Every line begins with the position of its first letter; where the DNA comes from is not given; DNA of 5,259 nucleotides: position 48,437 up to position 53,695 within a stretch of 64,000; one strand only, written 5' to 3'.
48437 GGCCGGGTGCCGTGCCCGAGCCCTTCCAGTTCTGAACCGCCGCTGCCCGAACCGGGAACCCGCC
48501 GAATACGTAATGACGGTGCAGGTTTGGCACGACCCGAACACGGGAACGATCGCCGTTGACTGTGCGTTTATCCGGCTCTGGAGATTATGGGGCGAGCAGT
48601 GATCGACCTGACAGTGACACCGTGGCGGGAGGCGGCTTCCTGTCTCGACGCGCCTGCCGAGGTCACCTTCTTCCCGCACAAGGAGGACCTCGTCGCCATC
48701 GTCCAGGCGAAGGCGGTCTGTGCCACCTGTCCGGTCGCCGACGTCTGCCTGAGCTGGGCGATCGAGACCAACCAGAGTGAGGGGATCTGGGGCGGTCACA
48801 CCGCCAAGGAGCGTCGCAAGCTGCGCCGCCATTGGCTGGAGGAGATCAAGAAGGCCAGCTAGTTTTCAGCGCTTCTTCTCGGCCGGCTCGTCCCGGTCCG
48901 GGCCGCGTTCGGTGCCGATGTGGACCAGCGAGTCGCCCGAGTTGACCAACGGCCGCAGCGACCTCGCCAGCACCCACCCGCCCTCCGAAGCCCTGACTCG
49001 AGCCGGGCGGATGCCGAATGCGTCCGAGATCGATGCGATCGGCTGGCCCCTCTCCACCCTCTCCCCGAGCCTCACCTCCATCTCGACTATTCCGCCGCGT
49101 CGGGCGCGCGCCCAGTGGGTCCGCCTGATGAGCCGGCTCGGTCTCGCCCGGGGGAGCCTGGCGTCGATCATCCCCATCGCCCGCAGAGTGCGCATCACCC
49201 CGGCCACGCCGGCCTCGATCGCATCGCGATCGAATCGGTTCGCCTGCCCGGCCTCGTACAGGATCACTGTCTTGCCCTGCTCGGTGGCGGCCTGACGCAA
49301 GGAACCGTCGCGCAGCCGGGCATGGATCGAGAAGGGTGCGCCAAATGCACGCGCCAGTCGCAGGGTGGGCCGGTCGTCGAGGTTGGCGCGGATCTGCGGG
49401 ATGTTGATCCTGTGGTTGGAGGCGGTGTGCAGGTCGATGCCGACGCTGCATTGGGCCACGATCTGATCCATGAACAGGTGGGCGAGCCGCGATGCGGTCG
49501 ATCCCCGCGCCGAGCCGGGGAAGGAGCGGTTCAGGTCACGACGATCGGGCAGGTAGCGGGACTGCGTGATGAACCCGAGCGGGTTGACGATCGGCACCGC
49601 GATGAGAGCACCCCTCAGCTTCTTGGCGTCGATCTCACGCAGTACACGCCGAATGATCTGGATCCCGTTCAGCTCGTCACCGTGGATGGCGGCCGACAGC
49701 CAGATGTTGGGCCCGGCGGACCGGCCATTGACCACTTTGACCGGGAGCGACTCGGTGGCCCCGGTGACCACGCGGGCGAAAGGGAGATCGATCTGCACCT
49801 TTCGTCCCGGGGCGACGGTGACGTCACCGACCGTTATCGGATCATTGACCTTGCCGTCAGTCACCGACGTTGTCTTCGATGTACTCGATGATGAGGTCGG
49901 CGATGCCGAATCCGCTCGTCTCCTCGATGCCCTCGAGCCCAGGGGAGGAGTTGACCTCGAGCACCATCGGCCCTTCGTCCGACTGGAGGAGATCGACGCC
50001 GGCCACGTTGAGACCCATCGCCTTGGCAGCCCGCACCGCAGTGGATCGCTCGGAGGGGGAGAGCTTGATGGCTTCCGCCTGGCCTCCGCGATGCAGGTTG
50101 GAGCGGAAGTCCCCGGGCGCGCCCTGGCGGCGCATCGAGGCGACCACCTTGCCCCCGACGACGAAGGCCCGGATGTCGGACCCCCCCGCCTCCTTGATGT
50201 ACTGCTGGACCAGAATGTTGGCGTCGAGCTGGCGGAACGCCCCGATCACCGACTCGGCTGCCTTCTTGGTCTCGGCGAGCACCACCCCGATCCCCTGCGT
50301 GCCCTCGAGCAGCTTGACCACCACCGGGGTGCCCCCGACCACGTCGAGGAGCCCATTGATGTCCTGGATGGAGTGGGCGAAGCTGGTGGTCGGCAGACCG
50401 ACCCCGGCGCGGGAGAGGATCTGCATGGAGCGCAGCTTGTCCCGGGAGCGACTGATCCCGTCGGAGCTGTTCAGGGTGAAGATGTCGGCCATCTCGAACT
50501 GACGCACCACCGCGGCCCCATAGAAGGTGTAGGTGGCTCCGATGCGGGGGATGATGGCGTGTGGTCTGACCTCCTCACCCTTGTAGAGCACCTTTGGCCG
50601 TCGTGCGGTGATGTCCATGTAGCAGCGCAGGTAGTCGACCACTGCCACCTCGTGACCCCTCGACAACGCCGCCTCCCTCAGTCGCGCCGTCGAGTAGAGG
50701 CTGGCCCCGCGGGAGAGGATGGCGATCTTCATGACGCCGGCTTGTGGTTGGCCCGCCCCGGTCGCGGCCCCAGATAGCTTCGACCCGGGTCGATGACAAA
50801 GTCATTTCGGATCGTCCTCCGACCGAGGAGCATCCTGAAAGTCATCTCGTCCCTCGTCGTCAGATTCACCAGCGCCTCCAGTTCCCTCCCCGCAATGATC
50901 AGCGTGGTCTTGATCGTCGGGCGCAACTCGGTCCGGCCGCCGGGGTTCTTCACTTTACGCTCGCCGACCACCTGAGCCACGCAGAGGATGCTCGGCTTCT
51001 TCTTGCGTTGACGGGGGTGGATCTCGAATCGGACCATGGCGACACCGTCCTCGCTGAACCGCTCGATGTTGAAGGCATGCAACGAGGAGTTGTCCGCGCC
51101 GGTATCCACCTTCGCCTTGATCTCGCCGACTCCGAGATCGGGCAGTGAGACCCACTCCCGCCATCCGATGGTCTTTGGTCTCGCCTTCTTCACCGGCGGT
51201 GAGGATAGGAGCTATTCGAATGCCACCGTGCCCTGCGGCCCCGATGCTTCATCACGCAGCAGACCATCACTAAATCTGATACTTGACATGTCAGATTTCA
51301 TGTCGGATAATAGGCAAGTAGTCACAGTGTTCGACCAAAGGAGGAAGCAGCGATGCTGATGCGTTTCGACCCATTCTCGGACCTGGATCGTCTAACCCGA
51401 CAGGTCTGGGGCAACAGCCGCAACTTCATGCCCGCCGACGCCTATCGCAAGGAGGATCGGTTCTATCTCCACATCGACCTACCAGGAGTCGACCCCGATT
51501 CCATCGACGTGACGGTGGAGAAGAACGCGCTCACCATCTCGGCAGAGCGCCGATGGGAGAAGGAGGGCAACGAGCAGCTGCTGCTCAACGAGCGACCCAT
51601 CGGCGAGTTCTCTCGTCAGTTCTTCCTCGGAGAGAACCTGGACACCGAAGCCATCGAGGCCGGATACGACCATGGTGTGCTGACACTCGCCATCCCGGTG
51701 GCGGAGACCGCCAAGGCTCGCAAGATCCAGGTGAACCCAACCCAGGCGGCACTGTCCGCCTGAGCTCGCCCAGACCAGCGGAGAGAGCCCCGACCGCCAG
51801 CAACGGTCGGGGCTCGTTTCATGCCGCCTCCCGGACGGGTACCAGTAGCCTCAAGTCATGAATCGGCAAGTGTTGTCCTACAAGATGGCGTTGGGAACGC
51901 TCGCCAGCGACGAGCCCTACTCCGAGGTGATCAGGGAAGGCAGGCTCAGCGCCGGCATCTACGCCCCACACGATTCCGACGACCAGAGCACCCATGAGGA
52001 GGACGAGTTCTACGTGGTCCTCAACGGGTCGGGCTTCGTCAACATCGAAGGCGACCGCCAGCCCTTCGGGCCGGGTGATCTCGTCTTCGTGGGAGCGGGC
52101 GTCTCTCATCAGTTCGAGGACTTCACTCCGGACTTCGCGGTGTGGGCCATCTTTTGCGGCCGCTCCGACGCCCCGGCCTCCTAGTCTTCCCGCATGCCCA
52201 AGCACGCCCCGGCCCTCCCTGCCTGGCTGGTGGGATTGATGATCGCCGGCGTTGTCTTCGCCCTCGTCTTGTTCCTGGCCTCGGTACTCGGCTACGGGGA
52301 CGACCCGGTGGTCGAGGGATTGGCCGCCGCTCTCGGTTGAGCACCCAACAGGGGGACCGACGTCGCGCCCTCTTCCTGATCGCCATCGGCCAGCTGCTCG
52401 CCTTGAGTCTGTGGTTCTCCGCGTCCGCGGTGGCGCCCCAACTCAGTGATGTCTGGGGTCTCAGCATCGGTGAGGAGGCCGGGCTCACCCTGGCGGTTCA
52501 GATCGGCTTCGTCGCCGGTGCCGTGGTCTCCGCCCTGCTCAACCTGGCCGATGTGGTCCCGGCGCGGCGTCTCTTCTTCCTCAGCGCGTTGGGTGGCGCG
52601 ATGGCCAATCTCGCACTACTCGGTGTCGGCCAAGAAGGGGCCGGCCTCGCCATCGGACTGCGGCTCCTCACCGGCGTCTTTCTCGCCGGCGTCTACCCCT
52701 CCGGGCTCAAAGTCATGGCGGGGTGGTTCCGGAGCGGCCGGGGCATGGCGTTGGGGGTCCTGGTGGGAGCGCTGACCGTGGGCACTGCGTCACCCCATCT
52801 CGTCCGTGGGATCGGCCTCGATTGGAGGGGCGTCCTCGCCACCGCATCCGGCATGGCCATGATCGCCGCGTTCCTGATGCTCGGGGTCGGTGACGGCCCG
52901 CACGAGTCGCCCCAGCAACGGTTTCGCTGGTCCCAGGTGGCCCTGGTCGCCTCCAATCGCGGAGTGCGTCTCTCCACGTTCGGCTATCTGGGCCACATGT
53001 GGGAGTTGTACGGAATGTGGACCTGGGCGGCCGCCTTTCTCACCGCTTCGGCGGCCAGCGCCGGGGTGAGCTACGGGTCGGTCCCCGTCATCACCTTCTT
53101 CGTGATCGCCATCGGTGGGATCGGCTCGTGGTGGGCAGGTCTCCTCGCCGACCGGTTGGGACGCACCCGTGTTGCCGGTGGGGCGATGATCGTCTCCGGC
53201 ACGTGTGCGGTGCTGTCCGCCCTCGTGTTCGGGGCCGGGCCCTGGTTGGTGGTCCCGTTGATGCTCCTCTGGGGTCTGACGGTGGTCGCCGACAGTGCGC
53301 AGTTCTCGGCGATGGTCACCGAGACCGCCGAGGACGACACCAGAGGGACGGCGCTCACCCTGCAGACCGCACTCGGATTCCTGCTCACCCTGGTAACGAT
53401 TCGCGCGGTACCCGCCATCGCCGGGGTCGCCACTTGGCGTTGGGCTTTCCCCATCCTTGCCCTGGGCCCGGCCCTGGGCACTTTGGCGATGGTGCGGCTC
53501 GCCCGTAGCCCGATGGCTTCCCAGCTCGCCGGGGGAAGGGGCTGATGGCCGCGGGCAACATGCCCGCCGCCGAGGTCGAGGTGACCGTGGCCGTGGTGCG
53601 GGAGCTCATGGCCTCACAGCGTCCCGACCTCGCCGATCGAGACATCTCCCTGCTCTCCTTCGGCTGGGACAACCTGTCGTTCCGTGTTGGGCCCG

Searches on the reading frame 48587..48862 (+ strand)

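Call 58: search_protein_families(library=pfam, proteins=[window:48587-48862:+], max_evalue=0.00001)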
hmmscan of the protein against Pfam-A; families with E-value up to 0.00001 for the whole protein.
window:48587-48862:+ (91 aa): 1 family
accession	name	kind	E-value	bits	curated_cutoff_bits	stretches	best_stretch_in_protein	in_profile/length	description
PF02467.21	Whib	-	7.8e-20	71.6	23.6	1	13-79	1-65/65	Transcription factor WhiB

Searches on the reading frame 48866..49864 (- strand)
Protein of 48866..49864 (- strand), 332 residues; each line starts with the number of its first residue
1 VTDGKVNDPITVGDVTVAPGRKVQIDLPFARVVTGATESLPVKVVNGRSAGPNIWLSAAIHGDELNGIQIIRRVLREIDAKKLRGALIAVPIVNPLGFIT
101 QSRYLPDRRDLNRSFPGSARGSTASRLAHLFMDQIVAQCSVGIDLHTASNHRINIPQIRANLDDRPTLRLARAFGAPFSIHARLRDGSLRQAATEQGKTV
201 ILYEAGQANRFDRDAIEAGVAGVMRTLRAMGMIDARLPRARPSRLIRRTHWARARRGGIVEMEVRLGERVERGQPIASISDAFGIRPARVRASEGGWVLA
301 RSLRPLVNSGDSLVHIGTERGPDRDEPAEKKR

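Call 58: search_protein_families(library=pfam, proteins=[window:48866-49864:-], max_evalue=0.00001)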
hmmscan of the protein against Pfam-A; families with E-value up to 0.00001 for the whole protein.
window:48866-49864:- (332 aa): 1 family
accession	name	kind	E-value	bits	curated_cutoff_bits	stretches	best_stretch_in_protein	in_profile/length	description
PF24827.1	AstE_AspA_cat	-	3.5e-45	154.4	25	1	50-229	1-191/192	Succinylglutamate desuccinylase/Aspartoacylase catalytic domain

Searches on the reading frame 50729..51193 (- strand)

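Call 58: search_protein_families(library=pfam, proteins=[window:50729-51193:-], max_evalue=0.00001)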
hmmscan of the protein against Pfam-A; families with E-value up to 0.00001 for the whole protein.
window:50729-51193:- (154 aa): 1 family
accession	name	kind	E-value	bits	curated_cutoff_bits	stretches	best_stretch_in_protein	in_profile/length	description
PF05618.17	Zn_protease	-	5.9e-32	110.9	27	1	9-144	2-137/138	Putative ATP-dependent zinc protease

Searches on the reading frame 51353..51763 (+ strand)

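Call 58: search_protein_families(library=pfam, proteins=[window:51353-51763:+], max_evalue=0.00001)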
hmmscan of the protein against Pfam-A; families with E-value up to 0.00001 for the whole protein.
window:51353-51763:+ (136 aa): 2 families
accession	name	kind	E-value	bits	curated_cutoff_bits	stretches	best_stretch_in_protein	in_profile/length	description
PF00011.27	HSP20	-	4.4e-23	81.7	20.8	1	31-128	3-102/102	Hsp20/alpha crystallin family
PF17886.7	ArsA_HSP20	-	5.1e-06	26.4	22.5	0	35-111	2-60/63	HSP20-like domain found in ArsA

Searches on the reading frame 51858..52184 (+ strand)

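Call 60: search_protein_families(library=pfam, proteins=[window:51858-52184:+], max_evalue=0.00001)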
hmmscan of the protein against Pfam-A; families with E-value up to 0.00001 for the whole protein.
window:51858-52184:+ (108 aa): 1 family
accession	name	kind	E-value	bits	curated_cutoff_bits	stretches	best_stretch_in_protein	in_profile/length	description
PF07883.17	Cupin_2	-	4e-10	39.7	27.2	1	35-87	5-57/70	Cupin domain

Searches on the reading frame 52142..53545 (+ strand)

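Call 60: search_protein_families(library=pfam, proteins=[window:52142-53545:+], max_evalue=0.00001)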
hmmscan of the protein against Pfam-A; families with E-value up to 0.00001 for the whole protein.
window:52142-53545:+ (467 aa): 1 family
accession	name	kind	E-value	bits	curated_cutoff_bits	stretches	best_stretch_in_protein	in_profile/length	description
PF07690.21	MFS_1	-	1.2e-16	61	33.4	2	81-310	2-223/347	Major Facilitator Superfamily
